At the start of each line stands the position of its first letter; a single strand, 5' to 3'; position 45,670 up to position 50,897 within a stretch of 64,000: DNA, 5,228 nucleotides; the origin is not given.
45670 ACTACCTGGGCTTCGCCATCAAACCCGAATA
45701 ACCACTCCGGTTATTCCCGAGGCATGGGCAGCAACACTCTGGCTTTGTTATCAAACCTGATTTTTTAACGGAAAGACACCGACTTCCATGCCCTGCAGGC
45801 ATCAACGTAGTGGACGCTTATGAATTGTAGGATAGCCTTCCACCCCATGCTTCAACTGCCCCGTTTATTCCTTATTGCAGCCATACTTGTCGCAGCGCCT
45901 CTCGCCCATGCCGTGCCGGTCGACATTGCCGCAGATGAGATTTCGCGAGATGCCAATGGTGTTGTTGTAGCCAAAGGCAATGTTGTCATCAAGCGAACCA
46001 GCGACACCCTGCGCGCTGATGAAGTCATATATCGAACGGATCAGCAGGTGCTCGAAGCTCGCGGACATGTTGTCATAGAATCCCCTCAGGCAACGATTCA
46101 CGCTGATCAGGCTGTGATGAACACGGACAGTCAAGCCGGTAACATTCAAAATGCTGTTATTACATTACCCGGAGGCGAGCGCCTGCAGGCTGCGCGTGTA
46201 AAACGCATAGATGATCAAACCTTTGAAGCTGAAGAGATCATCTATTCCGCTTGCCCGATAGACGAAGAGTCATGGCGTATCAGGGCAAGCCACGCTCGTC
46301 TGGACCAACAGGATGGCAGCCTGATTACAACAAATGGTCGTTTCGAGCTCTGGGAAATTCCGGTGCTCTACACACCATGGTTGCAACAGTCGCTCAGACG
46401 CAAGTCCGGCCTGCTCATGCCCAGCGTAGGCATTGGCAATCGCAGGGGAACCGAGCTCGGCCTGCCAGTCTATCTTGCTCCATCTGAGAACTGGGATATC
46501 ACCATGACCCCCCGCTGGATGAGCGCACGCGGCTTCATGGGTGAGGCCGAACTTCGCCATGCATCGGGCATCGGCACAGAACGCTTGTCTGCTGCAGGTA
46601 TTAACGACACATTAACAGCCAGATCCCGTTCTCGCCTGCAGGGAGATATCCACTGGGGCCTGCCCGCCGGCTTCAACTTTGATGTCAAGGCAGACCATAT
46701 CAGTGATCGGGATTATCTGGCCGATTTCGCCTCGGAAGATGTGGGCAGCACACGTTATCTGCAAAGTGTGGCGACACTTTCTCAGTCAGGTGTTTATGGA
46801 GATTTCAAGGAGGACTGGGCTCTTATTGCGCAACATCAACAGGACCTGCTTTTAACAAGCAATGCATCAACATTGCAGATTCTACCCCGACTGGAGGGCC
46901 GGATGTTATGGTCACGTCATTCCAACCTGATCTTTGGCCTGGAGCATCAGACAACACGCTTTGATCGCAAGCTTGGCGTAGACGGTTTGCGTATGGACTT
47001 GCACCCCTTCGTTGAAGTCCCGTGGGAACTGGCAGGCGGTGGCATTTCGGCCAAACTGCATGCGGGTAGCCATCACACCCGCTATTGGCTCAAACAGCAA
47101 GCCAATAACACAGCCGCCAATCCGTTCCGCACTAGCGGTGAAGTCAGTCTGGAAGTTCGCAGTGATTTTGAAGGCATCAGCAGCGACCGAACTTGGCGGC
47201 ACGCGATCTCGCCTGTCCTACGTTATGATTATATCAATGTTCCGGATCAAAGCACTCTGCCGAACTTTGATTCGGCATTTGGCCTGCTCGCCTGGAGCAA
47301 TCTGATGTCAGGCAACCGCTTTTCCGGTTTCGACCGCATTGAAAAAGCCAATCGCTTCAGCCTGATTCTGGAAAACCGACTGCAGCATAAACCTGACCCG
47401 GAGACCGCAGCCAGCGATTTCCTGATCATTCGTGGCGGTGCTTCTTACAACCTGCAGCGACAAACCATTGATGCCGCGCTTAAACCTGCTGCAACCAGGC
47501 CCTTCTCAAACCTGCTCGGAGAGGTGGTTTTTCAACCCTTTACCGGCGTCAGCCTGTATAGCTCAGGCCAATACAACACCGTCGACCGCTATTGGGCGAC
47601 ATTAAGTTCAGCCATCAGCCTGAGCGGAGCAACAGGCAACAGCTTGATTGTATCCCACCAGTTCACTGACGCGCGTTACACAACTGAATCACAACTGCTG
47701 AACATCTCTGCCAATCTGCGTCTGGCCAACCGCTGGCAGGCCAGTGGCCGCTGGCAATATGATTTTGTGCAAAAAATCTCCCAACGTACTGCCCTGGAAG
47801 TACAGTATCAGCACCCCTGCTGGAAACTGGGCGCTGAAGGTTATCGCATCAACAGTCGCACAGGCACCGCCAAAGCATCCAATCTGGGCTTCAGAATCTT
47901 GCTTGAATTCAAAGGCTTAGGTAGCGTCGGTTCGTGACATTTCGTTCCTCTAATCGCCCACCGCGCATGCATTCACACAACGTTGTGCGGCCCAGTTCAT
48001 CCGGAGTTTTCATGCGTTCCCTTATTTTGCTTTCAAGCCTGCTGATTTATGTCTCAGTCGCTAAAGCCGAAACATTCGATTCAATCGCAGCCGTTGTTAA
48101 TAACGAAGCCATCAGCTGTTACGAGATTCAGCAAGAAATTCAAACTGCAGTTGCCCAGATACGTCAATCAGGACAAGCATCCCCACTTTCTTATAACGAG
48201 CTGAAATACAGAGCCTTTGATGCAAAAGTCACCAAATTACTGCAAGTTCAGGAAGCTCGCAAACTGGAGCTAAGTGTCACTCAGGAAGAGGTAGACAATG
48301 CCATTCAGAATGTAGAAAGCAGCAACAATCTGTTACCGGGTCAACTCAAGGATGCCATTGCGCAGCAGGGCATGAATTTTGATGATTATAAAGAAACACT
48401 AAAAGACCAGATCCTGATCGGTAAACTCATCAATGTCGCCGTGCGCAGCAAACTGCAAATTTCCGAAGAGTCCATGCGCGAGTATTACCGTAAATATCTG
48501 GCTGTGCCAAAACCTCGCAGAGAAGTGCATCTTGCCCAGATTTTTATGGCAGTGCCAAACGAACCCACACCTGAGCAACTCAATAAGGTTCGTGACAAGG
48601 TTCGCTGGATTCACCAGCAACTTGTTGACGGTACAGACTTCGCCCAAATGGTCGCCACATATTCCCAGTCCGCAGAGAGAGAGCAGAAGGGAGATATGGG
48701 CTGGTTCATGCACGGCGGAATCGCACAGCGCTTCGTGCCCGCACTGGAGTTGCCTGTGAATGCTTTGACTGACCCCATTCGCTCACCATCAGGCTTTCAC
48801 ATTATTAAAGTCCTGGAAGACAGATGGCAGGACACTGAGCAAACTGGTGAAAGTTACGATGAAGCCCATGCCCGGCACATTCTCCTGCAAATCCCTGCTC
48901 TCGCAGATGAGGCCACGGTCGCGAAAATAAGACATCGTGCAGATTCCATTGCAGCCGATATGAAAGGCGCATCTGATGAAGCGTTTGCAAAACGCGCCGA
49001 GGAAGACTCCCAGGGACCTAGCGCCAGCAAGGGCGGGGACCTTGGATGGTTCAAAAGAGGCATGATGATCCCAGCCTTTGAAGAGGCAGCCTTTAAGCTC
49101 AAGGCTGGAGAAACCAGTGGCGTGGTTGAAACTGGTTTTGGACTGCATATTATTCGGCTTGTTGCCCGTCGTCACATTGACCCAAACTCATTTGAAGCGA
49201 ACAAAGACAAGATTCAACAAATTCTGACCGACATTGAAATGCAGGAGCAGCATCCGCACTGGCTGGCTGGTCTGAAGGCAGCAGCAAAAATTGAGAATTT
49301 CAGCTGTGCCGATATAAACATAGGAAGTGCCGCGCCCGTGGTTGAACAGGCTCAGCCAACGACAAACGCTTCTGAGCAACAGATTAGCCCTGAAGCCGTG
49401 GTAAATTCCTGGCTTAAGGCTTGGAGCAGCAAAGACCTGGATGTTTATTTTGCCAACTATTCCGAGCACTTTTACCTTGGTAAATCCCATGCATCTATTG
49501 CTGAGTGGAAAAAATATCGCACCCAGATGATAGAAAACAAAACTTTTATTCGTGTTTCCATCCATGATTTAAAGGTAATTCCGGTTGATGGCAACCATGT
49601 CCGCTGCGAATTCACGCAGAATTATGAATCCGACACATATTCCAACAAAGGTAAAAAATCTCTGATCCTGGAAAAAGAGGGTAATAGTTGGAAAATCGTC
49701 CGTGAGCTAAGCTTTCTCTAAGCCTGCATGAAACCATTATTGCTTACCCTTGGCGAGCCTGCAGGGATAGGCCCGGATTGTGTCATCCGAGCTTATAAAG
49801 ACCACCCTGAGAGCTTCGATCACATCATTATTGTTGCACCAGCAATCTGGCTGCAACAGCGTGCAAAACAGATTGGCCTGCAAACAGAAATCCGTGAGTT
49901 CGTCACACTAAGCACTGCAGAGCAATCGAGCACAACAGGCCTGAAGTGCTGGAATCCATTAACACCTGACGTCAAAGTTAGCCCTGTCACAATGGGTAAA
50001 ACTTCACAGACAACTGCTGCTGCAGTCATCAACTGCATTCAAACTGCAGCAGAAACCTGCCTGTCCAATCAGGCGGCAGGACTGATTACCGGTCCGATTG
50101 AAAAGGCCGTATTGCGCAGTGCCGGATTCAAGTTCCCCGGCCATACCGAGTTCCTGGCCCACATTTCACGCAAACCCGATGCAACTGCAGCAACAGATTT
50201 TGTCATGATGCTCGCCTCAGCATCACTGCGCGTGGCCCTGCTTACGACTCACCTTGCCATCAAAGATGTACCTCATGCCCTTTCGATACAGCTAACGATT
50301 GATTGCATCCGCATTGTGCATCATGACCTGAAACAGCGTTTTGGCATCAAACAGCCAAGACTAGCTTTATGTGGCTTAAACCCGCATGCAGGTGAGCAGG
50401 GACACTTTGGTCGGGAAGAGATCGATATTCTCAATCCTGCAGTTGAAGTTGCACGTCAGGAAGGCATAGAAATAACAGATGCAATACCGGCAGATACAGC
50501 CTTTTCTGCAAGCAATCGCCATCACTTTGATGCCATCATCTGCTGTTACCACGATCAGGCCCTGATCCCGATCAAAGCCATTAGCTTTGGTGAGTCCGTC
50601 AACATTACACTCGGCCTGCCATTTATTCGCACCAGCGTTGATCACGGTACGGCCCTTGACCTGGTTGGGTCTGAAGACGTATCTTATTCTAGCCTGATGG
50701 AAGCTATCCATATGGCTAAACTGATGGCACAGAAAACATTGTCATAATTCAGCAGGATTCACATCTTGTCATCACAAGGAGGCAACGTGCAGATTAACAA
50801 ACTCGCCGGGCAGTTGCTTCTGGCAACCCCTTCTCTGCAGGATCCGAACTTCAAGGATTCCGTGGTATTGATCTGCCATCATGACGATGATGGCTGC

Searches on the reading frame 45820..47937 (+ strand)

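Call 80: search_protein_families(library=pfam, proteins=[window:45820-47937:+], max_evalue=0.00001)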
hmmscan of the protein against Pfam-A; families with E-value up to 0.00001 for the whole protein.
window:45820-47937:+ (705 aa): 2 families
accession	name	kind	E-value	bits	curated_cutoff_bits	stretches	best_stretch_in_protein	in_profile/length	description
PF04453.20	LptD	-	3.1e-42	145.7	22.4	1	283-639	16-384/384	LPS transport system D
PF03968.19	LptD_N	-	1.5e-06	28.8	20.4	0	39-142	5-107/113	LptA/(LptD N-terminal domain) LPS transport protein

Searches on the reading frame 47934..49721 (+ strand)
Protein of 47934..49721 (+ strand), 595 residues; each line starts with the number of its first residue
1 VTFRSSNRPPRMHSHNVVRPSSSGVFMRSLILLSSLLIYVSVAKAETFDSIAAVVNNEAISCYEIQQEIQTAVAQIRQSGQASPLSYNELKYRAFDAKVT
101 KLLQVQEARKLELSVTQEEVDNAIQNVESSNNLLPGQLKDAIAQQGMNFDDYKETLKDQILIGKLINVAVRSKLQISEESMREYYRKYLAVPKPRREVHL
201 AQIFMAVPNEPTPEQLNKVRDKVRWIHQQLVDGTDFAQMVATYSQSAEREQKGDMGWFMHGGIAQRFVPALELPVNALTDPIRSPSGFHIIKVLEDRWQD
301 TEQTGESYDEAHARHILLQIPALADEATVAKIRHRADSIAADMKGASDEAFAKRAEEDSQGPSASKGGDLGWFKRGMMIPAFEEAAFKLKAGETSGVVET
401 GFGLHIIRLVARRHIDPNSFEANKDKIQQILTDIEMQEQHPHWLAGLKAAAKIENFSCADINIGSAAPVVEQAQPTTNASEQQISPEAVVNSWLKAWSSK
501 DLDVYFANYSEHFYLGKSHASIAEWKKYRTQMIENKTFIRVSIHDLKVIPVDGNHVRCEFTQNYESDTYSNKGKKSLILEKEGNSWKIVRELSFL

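Call 80: search_protein_families(library=pfam, proteins=[window:47934-49721:+], max_evalue=0.00001)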
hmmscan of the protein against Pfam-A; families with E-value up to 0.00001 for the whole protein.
window:47934-49721:+ (595 aa): 7 families
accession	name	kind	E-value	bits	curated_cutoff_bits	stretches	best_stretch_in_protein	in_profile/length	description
PF00639.27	Rotamase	-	3e-39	134.3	21.7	2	315-409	1-95/97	PPIC-type PPIASE domain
PF13616.12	Rotamase_3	-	6.3e-38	130.3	22.5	2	304-411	9-114/116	PPIC-type PPIASE domain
PF09312.16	SurA_N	-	9.3e-19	68.2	30.8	1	49-165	2-117/118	SurA N-terminal domain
PF24125.1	Cds6_C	-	9.4e-19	68.2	27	1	490-591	6-110/111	Cds6 C-terminal NTF2-like domain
PF13624.11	SurA_N_3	-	3.6e-16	59.9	27.2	1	28-165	15-161/162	SurA-like N-terminal domain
PF13145.12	Rotamase_2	-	2e-15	58.1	27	1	329-424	29-120/121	PPIC-type PPIASE domain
PF13623.11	SurA_N_2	-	8.7e-10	39.1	28.5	1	48-129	39-124/145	SurA-like N-terminal domain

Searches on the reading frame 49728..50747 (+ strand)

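Call 80: search_protein_families(library=pfam, proteins=[window:49728-50747:+], max_evalue=0.00001)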
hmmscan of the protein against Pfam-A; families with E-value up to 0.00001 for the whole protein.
window:49728-50747:+ (339 aa): 1 family
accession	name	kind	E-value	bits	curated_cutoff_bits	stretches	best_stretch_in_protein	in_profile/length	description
PF04166.17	PdxA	-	2.4e-98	329.5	27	1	32-330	4-286/286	Pyridoxal phosphate biosynthetic protein PdxA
